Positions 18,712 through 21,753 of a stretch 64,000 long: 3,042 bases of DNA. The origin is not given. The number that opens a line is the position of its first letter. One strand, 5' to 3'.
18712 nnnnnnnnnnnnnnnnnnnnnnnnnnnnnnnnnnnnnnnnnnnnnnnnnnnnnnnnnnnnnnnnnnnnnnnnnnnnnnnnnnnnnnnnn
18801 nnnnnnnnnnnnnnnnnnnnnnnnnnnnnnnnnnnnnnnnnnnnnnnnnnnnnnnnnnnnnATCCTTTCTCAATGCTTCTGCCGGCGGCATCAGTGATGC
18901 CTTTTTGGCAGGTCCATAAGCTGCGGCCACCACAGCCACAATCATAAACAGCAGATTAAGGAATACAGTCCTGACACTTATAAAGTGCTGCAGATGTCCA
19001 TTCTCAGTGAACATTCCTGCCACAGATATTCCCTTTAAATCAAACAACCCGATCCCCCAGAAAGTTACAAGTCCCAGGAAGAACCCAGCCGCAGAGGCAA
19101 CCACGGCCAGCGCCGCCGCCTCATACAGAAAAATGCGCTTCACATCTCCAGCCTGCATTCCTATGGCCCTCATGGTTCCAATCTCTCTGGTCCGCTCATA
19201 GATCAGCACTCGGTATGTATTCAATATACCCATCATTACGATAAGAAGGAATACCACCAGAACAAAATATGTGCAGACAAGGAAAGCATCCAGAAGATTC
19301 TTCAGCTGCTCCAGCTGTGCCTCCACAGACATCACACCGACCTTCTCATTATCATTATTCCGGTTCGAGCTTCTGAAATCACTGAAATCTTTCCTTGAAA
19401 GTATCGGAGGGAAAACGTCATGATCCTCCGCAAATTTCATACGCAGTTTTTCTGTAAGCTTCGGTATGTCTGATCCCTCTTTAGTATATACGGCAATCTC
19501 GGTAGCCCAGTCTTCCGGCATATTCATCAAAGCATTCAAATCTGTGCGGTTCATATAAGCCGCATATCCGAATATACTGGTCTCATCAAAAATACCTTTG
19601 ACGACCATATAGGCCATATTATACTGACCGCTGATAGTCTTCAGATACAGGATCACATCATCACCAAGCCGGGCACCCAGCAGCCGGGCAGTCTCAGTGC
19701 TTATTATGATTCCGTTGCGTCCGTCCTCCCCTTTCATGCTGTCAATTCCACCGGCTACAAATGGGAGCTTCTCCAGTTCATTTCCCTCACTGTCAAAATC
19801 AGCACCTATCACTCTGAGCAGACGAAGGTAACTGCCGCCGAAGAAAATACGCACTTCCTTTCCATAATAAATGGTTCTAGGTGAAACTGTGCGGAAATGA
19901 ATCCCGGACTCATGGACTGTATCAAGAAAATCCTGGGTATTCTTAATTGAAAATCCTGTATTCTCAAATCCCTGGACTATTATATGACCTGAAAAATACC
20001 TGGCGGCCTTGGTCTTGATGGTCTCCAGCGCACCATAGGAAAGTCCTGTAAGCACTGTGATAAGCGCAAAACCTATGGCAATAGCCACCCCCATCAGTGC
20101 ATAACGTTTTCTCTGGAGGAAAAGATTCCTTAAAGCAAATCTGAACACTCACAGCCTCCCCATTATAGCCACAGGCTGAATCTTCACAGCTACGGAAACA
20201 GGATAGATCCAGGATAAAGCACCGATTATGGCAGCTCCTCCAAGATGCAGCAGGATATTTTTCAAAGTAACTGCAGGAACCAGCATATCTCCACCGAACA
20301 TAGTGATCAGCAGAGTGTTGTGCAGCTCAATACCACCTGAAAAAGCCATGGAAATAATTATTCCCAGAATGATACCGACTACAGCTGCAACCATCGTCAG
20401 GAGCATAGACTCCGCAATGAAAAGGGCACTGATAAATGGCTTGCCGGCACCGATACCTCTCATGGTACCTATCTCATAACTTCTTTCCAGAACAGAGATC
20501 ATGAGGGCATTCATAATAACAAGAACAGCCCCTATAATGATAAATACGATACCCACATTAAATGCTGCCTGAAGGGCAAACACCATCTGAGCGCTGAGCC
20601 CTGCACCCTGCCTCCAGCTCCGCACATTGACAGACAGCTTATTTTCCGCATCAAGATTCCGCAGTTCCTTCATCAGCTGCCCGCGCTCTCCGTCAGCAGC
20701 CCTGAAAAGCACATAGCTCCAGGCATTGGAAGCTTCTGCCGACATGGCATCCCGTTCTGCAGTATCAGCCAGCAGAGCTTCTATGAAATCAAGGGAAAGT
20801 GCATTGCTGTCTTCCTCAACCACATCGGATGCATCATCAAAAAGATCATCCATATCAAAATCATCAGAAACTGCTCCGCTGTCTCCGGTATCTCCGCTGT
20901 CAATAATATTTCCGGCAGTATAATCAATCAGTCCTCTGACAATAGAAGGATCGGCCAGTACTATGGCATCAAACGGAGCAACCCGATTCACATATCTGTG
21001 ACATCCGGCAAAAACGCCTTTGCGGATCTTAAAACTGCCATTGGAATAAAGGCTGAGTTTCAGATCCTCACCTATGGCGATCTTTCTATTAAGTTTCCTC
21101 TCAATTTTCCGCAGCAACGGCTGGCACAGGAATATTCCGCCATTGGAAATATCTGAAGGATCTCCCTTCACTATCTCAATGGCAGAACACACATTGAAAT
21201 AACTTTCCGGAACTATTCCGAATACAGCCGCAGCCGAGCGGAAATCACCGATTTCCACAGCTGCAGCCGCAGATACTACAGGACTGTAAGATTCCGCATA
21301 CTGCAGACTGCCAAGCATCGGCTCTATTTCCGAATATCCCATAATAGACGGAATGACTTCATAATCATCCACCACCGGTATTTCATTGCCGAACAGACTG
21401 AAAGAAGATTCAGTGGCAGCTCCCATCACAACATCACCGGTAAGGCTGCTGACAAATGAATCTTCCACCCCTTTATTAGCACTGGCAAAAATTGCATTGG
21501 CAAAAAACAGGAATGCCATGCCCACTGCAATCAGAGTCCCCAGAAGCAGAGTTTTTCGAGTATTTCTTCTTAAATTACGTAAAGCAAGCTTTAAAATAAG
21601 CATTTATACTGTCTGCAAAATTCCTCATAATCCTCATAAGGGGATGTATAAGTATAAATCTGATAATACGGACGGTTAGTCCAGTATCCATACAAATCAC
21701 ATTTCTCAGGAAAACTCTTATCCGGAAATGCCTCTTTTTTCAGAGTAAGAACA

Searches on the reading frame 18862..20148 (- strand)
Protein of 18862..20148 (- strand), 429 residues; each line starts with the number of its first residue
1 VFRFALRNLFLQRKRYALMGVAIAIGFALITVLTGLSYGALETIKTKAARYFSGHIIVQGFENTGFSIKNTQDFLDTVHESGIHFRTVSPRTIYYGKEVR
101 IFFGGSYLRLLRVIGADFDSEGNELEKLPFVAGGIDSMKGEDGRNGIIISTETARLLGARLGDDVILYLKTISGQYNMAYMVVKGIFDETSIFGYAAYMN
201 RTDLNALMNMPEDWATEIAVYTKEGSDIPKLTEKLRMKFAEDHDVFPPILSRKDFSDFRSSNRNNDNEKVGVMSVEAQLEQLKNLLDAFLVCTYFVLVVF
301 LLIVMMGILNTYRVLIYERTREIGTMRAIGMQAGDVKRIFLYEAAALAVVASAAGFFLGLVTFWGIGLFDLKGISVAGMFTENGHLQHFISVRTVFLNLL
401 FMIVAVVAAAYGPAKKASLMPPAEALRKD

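Call 75: search_protein_families(library=pfam, proteins=[window:18862-20148:-], max_evalue=0.00001)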
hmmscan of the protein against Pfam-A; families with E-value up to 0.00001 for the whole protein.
window:18862-20148:- (429 aa): 2 families
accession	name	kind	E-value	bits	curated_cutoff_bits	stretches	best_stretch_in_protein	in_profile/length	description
PF02687.27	FtsX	-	7.4e-17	62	25.5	1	295-421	2-119/120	FtsX-like permease C-terminal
PF12704.14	MacB_PCD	-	5.7e-11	43.5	27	1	21-236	6-205/207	MacB-like periplasmic core domain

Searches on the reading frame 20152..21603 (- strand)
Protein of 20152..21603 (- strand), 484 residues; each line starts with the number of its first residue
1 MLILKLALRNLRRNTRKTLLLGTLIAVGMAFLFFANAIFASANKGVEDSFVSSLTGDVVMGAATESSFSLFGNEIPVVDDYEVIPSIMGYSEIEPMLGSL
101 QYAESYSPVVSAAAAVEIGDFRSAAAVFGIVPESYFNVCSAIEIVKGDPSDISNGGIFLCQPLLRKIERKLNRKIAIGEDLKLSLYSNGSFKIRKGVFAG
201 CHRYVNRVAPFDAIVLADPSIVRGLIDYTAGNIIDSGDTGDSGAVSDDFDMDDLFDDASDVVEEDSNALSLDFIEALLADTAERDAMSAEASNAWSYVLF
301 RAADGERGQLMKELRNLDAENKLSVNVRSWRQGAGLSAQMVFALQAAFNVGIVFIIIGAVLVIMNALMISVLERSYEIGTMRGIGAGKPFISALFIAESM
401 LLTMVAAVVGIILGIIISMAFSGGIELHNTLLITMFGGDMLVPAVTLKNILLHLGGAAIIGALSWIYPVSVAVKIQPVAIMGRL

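Call 75: search_protein_families(library=pfam, proteins=[window:20152-21603:-], max_evalue=0.00001)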
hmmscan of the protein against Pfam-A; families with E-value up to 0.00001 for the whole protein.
window:20152-21603:- (484 aa): 1 family
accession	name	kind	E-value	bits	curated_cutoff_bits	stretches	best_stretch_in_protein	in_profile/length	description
PF02687.27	FtsX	-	3.4e-16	59.8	25.5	1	350-477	2-120/120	FtsX-like permease C-terminal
